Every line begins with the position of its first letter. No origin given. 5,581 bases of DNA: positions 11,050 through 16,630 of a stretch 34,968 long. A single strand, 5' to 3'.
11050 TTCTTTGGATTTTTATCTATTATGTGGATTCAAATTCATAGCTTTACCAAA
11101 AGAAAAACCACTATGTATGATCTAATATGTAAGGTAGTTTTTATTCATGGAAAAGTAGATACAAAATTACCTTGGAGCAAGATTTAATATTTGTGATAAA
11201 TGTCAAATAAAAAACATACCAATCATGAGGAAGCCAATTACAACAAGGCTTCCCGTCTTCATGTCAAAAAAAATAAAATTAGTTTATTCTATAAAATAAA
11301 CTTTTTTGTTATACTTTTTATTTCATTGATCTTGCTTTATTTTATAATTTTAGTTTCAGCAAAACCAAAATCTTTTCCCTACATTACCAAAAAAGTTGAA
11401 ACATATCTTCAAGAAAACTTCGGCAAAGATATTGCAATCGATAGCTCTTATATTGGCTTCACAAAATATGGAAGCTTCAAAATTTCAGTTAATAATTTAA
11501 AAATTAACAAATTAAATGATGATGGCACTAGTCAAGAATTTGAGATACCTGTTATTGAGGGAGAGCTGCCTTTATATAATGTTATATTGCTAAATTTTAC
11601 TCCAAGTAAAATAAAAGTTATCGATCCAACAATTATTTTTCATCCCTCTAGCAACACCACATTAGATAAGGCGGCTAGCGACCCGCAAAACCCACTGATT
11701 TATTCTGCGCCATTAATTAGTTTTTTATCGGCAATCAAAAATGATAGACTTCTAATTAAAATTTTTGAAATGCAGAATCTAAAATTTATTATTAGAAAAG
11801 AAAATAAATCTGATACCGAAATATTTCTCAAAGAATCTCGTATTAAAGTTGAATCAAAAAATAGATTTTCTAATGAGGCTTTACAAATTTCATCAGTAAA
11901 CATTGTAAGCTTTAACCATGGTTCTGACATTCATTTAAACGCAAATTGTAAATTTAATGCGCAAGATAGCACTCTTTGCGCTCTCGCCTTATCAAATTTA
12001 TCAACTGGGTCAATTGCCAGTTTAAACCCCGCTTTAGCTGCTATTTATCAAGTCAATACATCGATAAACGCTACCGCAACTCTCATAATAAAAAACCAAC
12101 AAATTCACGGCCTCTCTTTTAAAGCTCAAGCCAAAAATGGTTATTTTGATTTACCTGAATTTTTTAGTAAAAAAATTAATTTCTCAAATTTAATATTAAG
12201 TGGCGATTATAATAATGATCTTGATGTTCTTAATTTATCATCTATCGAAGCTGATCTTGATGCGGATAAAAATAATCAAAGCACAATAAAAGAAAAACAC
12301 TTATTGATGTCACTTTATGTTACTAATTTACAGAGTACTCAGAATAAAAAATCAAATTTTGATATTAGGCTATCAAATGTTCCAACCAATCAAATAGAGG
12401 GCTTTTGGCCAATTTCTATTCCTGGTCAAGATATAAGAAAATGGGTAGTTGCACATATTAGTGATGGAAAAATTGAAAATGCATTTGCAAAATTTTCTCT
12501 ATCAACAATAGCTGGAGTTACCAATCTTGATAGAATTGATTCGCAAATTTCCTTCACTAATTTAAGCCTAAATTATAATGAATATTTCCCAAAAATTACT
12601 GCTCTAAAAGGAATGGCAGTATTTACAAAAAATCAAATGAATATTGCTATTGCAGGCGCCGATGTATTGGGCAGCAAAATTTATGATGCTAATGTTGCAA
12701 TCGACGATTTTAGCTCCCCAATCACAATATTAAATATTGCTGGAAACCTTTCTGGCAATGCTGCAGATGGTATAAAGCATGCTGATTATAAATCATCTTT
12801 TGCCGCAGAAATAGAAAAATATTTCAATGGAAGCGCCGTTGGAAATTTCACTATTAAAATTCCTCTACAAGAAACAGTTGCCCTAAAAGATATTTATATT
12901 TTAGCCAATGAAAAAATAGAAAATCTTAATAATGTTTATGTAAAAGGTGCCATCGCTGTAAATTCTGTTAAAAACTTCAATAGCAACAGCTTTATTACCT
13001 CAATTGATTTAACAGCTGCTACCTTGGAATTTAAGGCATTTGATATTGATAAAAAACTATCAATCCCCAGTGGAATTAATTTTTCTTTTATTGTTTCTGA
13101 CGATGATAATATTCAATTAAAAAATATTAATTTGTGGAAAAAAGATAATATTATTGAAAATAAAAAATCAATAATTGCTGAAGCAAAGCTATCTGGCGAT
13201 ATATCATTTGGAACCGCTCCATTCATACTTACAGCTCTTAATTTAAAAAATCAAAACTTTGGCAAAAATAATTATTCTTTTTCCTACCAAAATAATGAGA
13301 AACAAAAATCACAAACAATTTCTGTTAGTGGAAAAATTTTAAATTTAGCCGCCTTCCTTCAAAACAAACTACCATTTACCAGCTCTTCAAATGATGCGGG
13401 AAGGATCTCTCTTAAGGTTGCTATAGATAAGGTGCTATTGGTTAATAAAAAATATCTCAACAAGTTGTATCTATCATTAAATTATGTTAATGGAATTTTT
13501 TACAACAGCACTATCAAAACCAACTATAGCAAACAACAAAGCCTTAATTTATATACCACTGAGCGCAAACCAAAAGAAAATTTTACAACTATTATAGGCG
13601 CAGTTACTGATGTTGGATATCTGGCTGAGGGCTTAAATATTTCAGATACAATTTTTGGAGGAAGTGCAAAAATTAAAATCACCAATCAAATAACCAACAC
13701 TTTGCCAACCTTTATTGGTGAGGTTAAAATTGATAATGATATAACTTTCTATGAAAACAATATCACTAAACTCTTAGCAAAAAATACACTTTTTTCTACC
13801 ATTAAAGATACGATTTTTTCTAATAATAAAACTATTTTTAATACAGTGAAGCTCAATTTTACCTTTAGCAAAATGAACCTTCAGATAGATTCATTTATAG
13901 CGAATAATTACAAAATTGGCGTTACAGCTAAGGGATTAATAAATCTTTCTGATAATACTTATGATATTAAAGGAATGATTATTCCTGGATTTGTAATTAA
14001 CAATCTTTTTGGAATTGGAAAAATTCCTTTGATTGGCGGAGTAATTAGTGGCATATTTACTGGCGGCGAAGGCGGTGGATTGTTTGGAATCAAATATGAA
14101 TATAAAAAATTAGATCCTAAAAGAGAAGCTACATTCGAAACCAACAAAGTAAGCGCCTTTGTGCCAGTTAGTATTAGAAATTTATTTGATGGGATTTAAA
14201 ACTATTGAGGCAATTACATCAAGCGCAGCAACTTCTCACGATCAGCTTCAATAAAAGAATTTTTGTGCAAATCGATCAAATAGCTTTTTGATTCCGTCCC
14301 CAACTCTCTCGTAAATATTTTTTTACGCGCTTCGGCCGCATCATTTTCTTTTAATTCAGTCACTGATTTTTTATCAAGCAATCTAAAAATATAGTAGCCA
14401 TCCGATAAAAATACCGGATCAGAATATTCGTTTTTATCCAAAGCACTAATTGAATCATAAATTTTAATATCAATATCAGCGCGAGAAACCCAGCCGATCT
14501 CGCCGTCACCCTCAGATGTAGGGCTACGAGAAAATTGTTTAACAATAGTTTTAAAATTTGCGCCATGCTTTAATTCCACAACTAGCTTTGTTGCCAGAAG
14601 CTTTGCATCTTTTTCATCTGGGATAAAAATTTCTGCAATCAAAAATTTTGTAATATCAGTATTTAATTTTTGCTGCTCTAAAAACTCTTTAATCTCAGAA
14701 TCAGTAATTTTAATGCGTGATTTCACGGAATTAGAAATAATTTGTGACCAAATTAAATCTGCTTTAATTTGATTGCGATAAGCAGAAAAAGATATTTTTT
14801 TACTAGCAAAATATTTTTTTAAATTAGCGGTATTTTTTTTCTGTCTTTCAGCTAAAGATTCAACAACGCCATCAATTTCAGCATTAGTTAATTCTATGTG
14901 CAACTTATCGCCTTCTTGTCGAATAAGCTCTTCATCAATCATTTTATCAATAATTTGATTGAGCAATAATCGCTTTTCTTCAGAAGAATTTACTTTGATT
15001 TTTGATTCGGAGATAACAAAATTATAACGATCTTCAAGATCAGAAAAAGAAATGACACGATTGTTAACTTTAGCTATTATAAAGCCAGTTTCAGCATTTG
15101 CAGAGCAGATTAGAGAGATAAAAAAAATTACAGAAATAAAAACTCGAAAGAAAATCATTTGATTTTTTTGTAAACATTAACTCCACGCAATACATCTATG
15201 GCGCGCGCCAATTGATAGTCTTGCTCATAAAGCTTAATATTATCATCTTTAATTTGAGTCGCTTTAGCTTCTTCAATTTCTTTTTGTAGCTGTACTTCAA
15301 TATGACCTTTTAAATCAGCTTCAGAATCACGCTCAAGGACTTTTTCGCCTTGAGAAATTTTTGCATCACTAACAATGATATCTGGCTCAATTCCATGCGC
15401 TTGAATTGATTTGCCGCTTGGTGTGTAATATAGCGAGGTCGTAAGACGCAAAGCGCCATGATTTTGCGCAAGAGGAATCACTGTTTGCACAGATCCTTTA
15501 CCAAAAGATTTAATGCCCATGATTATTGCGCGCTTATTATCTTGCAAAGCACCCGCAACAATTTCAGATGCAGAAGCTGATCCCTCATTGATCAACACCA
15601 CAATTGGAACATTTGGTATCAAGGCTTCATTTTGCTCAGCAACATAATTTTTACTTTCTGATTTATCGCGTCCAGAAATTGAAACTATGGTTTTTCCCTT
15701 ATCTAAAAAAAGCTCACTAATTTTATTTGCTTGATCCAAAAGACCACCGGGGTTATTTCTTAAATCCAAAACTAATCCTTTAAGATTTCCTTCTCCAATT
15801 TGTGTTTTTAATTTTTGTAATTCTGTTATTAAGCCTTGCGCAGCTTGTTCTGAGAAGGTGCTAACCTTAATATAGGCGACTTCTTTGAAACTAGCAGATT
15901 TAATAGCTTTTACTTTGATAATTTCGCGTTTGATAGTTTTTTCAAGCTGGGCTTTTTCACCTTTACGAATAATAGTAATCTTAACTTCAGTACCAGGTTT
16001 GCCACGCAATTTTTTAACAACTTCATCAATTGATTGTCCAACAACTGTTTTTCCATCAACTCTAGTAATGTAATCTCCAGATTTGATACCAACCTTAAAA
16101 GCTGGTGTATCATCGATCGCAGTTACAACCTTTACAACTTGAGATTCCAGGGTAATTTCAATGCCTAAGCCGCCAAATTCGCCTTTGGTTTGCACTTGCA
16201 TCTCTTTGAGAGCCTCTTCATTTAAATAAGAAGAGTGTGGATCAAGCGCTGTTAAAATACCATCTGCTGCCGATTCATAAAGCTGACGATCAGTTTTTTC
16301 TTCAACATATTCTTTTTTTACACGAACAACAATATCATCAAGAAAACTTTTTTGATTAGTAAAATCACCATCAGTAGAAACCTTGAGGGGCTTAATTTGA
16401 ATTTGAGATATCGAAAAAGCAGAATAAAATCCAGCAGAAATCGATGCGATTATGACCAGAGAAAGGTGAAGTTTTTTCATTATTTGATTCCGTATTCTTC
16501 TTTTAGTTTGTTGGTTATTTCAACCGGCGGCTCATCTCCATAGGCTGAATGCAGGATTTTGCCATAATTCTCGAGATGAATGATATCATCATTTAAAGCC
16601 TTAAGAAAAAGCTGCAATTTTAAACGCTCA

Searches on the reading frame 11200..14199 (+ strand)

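Call 54: search_protein_families(library=pfam, proteins=[window:11200-14199:+], max_evalue=0.00001)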
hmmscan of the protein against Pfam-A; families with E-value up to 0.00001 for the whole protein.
window:11200-14199:+ (999 aa): 1 family
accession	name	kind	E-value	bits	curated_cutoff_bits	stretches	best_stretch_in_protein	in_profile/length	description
PF13116.12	YhdP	-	3.9e-12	45.4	46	1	303-669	402-749/1224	YhdP protein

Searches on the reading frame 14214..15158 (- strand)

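Call 54: search_protein_families(library=pfam, proteins=[window:14214-15158:-], max_evalue=0.00001)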
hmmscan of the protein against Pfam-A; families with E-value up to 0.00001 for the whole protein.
window:14214-15158:- (314 aa): 6 families
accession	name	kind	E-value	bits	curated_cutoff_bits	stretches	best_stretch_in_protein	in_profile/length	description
PF09312.16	SurA_N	-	3.5e-14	53.4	30.8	1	27-140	4-117/118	SurA N-terminal domain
PF13624.11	SurA_N_3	-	7.1e-13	49.1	27.2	1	9-140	19-161/162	SurA-like N-terminal domain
PF13616.12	Rotamase_3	-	5.9e-10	40.2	22.5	1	181-264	32-116/116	PPIC-type PPIASE domain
PF13623.11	SurA_N_2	-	6.6e-10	39.5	28.5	1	6-103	16-123/145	SurA-like N-terminal domain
PF00639.27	Rotamase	-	1.1e-09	39.6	21.7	1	181-260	14-95/97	PPIC-type PPIASE domain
PF13145.12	Rotamase_2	-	1.2e-07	33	27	1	151-268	1-113/121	PPIC-type PPIASE domain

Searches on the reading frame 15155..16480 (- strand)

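Call 54: search_protein_families(library=pfam, proteins=[window:15155-16480:-], max_evalue=0.00001)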
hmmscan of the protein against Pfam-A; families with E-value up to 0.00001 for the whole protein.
window:15155-16480:- (441 aa): 4 families
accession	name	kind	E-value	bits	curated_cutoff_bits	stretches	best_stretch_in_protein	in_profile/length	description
PF03572.23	Peptidase_S41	-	9.8e-55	185.1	24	1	201-370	2-165/165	Peptidase family S41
PF13180.12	PDZ_2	-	2.8e-13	50.4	27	1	103-180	1-77/80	PDZ domain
PF17820.7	PDZ_6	-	5.4e-10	39.3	27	1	119-172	2-54/54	PDZ domain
PF00595.29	PDZ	-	4.8e-07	30.5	23.2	1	99-170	7-80/81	PDZ domain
